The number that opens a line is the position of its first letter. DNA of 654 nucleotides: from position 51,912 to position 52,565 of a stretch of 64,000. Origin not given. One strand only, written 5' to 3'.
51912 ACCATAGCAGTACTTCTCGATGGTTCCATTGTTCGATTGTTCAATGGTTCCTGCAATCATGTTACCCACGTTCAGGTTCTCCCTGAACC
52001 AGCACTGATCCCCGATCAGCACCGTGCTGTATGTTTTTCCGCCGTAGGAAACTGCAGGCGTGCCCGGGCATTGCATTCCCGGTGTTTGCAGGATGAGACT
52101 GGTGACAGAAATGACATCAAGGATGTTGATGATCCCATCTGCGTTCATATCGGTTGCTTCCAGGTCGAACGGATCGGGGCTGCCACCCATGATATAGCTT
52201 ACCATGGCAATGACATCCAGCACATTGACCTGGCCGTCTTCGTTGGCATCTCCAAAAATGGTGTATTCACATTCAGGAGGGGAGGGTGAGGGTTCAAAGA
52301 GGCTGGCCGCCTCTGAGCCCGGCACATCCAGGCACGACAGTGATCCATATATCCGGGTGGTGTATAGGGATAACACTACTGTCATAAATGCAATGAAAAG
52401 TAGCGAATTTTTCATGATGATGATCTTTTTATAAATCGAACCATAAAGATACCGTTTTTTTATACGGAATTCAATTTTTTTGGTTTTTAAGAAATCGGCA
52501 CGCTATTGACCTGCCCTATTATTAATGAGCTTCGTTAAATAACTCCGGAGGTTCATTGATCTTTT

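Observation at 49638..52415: N-terminal dockerin on a triple FISUMP-domain secreted protein in a Bacteroidota context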

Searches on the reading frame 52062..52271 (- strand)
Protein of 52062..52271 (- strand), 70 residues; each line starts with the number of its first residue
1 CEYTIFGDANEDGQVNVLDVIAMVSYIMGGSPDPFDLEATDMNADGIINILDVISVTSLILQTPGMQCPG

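Call 49: find_related_loci(query=A3, collection=genome_contigs, flank=10000)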
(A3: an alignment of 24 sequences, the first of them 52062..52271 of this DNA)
Query A3 (70 aa) in genome_contigs; peptide patterns used: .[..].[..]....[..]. (x = any residue, [..] = any of these).
319 stretches matched a pattern; 270 encode a relative of the query (tblastn E <= 1e-3); the best 80 are kept; 76 distinct loci.
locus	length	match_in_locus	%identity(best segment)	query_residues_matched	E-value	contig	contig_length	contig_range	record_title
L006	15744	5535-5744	80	1-70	8e-35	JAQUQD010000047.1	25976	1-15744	MAG: Bacteroidales bacterium isolate STD1_41 NODE_3947_length_25976_cov_4.010561_Sandtown_D1, whole genome shotgun seque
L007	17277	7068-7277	70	1-70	2e-30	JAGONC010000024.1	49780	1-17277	MAG: Lentimicrobiaceae bacterium isolate Go_SlDig_bin_446 Go_SlDig_1784_length_49780_cov_6.492035, whole genome shotgun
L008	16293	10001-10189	60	7-69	2e-23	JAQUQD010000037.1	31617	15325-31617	MAG: Bacteroidales bacterium isolate STD1_41 NODE_2839_length_31617_cov_4.017148_Sandtown_D1, whole genome shotgun seque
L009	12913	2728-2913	61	7-68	4e-23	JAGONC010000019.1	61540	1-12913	MAG: Lentimicrobiaceae bacterium isolate Go_SlDig_bin_446 Go_SlDig_1178_length_61540_cov_6.563431, whole genome shotgun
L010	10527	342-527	61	7-68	6e-23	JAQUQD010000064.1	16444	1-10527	MAG: Bacteroidales bacterium isolate STD1_41 NODE_8407_length_16444_cov_3.589018_Sandtown_D1, whole genome shotgun seque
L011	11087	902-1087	63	7-68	2e-22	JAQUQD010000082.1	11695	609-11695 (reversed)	MAG: Bacteroidales bacterium isolate STD1_41 NODE_15026_length_11695_cov_3.801521_Sandtown_D1, whole genome shotgun sequ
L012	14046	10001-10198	56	5-70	2e-22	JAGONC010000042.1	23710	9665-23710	MAG: Lentimicrobiaceae bacterium isolate Go_SlDig_bin_446 Go_SlDig_5983_length_23710_cov_7.680957, whole genome shotgun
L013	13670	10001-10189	59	7-69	2e-22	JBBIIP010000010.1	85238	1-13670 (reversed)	MAG: Lentimicrobiaceae bacterium isolate CYS170214_bin_141 NODE_93_length_85238_cov_7.554970, whole genome shotgun seque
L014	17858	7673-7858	58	7-68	2e-21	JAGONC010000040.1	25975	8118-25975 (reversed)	MAG: Lentimicrobiaceae bacterium isolate Go_SlDig_bin_446 Go_SlDig_5172_length_25975_cov_6.890785, whole genome shotgun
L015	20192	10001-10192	58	5-68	2e-21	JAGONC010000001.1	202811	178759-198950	MAG: Lentimicrobiaceae bacterium isolate Go_SlDig_bin_446 Go_SlDig_95_length_202811_cov_6.194505, whole genome shotgun s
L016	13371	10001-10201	55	2-68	2e-21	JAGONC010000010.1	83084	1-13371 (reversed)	MAG: Lentimicrobiaceae bacterium isolate Go_SlDig_bin_446 Go_SlDig_616_length_83084_cov_6.238425, whole genome shotgun s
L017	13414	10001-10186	58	7-68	2e-21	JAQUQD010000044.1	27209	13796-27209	MAG: Bacteroidales bacterium isolate STD1_41 NODE_3651_length_27209_cov_3.676058_Sandtown_D1, whole genome shotgun seque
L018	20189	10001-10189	56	7-69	5e-21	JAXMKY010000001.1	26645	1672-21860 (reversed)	MAG: Bacteroidales bacterium isolate L4_metabat.bin.27 k141_97542, whole genome shotgun sequence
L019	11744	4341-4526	55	7-68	8e-20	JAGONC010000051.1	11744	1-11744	MAG: Lentimicrobiaceae bacterium isolate Go_SlDig_bin_446 Go_SlDig_16400_length_11744_cov_5.838685, whole genome shotgun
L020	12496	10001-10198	53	4-69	6e-19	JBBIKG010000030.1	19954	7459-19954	MAG: Lentimicrobiaceae bacterium isolate CYF170214_bin_180 NODE_1559_length_19954_cov_3.18525, whole genome shotgun sequ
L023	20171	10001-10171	60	5-61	1e-16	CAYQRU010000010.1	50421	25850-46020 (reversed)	MAG TPA_asm: uncultured Bacteroidales bacterium isolate binchicken_co22_54 genome assembly, contig: NODE_730_length_5042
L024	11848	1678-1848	56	5-61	3e-16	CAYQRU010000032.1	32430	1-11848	MAG TPA_asm: uncultured Bacteroidales bacterium isolate binchicken_co22_54 genome assembly, contig: NODE_1448_length_324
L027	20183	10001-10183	51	7-67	1e-15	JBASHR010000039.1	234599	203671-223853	MAG: Bacteroidales bacterium isolate MFD13481_ilm_asm_bin22 k127_140662, whole genome shotgun sequence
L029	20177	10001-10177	56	4-62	1e-15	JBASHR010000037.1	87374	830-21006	MAG: Bacteroidales bacterium isolate MFD13481_ilm_asm_bin22 k127_140335, whole genome shotgun sequence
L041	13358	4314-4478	60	7-61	1e-14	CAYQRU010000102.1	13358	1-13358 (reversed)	MAG TPA_asm: uncultured Bacteroidales bacterium isolate binchicken_co22_54 genome assembly, contig: NODE_4852_length_133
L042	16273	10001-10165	53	7-61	1e-14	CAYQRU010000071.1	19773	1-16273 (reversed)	MAG TPA_asm: uncultured Bacteroidales bacterium isolate binchicken_co22_54 genome assembly, contig: NODE_2944_length_197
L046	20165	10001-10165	55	7-61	2e-14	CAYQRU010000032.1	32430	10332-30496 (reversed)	MAG TPA_asm: uncultured Bacteroidales bacterium isolate binchicken_co22_54 genome assembly, contig: NODE_1448_length_324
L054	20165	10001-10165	53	7-61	5e-14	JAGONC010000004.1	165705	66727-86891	MAG: Lentimicrobiaceae bacterium isolate Go_SlDig_bin_446 Go_SlDig_146_length_165705_cov_6.535385, whole genome shotgun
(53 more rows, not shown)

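Call 51: search_protein_families(library=pfam, proteins=[L027:6092-10186:+, L027:2158-5904:+, L027:13645-16344:+, L024:2563-5271:-, L029:8768-10186:+, L023:9122-10174:+, L042:8729-10177:+, L046:7814-10174:+, L041:2892-4484:+, L054:9482-10171:+], max_evalue=0.001)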
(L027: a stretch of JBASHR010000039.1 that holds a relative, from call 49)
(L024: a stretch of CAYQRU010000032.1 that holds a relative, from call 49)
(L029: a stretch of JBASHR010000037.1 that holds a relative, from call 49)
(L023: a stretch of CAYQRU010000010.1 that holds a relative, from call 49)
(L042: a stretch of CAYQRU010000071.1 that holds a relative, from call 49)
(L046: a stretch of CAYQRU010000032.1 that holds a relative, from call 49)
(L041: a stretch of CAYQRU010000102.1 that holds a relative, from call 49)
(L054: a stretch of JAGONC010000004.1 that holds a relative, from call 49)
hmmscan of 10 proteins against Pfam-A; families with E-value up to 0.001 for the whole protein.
L027:6092-10186:+ (1365 aa): 5 families
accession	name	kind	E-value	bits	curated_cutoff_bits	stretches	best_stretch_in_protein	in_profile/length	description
PF01364.23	Peptidase_C25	-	7.1e-57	193.8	23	1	245-581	2-374/374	Peptidase family C25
PF08126.16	Propeptide_C25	-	7.8e-33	113.8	22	1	39-226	12-204/205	Propeptide_C25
PF03785.20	Peptidase_C25_C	-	4.7e-15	55.6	25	1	586-664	1-79/79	Peptidase family C25, C terminal ig-like domain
PF00041.27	fn3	-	9.3e-06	26.2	25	1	1042-1116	2-72/84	Fibronectin type III domain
PF00404.24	Dockerin_1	-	2.7e-05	24.7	22.9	1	1303-1350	1-49/57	Dockerin type I domain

L027:2158-5904:+ (1249 aa): 6 families
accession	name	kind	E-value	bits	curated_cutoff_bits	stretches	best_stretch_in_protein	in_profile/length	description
PF00246.29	Peptidase_M14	-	4.9e-63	213.9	21.6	1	104-401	3-285/286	Zinc carboxypeptidase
PF13620.12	CarboxypepD_reg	-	2.6e-18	66.6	32.3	2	503-579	1-81/82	Carboxypeptidase regulatory-like domain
PF13715.12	CarbopepD_reg_2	-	1.4e-16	60.7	32.2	1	504-582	1-79/88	CarboxypepD_reg-like domain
PF00041.27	fn3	-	5.4e-10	39.8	25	1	721-792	1-69/84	Fibronectin type III domain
PF00404.24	Dockerin_1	-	5.5e-06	26.9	22.9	1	978-1025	1-49/57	Dockerin type I domain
PF18962.6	Por_Secre_tail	-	1.4e-05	25.8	27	1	1165-1230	3-64/75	Secretion system C-terminal sorting domain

L027:13645-16344:+ (900 aa): 5 families
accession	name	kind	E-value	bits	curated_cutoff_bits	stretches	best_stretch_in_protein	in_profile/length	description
PF01640.23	Peptidase_C10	-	8.6e-57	192.9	26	1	171-365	1-194/194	Peptidase C10 family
PF00431.26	CUB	-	2.2e-31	108.9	21.4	2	517-620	1-108/110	CUB domain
PF13734.11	Inhibitor_I69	-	1.9e-14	54.3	25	1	28-125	1-97/98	Spi protease inhibitor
PF18962.6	Por_Secre_tail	-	3.7e-08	34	27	1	814-880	2-64/75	Secretion system C-terminal sorting domain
PF00404.24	Dockerin_1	-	5.2e-08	33.4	22.9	1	631-678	1-49/57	Dockerin type I domain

L024:2563-5271:- (903 aa): 6 families
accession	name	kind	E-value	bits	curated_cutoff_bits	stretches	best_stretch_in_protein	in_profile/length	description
PF01640.23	Peptidase_C10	-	4.4e-60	203.7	26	1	173-367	1-194/194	Peptidase C10 family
PF00431.26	CUB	-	1.7e-31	109.2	21.4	2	520-621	3-108/110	CUB domain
PF13734.11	Inhibitor_I69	-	1.6e-13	51.3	25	1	30-126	1-96/98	Spi protease inhibitor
PF00404.24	Dockerin_1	-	7.2e-10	39.4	22.9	1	632-679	1-49/57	Dockerin type I domain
PF18962.6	Por_Secre_tail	-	1.2e-07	32.3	27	1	817-881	2-62/75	Secretion system C-terminal sorting domain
PF13529.12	Peptidase_C39_2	-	0.00066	20.7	24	0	228-349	45-135/143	Peptidase_C39 like family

L029:8768-10186:+ (473 aa): 2 families
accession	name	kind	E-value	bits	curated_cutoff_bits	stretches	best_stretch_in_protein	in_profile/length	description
PF00704.34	Glyco_hydro_18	-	7.3e-71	239.9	29.6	1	35-385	1-317/317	Glycosyl hydrolases family 18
PF00404.24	Dockerin_1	-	2e-09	38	22.9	1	415-465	2-53/57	Dockerin type I domain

L023:9122-10174:+ (351 aa): 1 family
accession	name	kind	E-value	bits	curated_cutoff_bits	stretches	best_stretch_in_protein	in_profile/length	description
PF00404.24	Dockerin_1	-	1.1e-08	35.6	22.9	1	296-349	2-56/57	Dockerin type I domain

L042:8729-10177:+ (483 aa): 6 families
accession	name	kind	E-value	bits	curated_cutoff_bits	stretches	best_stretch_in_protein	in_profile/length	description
PF00404.24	Dockerin_1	-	3.8e-11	43.4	22.9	1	424-473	1-51/57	Dockerin type I domain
PF02494.22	HYR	-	1.1e-05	26.1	21.7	1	347-418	6-81/81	HYR domain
PF13927.12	Ig_3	-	1.4e-05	25.9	30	1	159-235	1-77/78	Immunoglobulin domain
PF00963.24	Cohesin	-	3e-05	24.7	24.1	1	33-76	3-48/139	Cohesin domain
PF00036.39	EF-hand_1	-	0.00016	21.4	25.4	0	454-472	5-23/29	EF hand domain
PF13202.12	EF-hand_5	-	0.00069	19.4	25.9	0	454-471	4-21/25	EF hand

L046:7814-10174:+ (787 aa): 4 families
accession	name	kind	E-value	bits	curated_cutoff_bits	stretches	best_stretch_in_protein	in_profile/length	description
PF01364.23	Peptidase_C25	-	8.1e-42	144.2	23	1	254-634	1-369/374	Peptidase family C25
PF08126.16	Propeptide_C25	-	1.5e-19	70.3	22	1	85-202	55-173/205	Propeptide_C25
PF03785.20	Peptidase_C25_C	-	4.5e-07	30.1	25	1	644-715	1-73/79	Peptidase family C25, C terminal ig-like domain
PF00404.24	Dockerin_1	-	7.6e-07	29.7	22.9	1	729-776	1-49/57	Dockerin type I domain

L041:2892-4484:+ (531 aa): 1 family
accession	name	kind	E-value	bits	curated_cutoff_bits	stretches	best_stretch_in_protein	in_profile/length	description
PF00404.24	Dockerin_1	-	4.5e-09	36.8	22.9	1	474-521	1-49/57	Dockerin type I domain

L054:9482-10171:+ (230 aa): 1 family
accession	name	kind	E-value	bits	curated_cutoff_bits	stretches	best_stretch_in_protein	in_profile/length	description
PF00404.24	Dockerin_1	-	5.1e-10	39.8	22.9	1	173-221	1-50/57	Dockerin type I domain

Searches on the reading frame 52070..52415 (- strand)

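Call 9: search_protein_families(library=pfam, proteins=[window:52070-52415:-], max_evalue=10)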
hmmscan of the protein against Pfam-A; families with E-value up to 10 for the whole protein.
window:52070-52415:- (115 aa): 2 families
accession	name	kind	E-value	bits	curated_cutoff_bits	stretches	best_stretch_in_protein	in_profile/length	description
PF00404.24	Dockerin_1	-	3.9e-11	43.4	22.9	1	55-106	2-54/57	Dockerin type I domain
PF05423.18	Mycobact_memb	-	0.23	11.8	21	1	6-88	8-92/139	Mycobacterium membrane protein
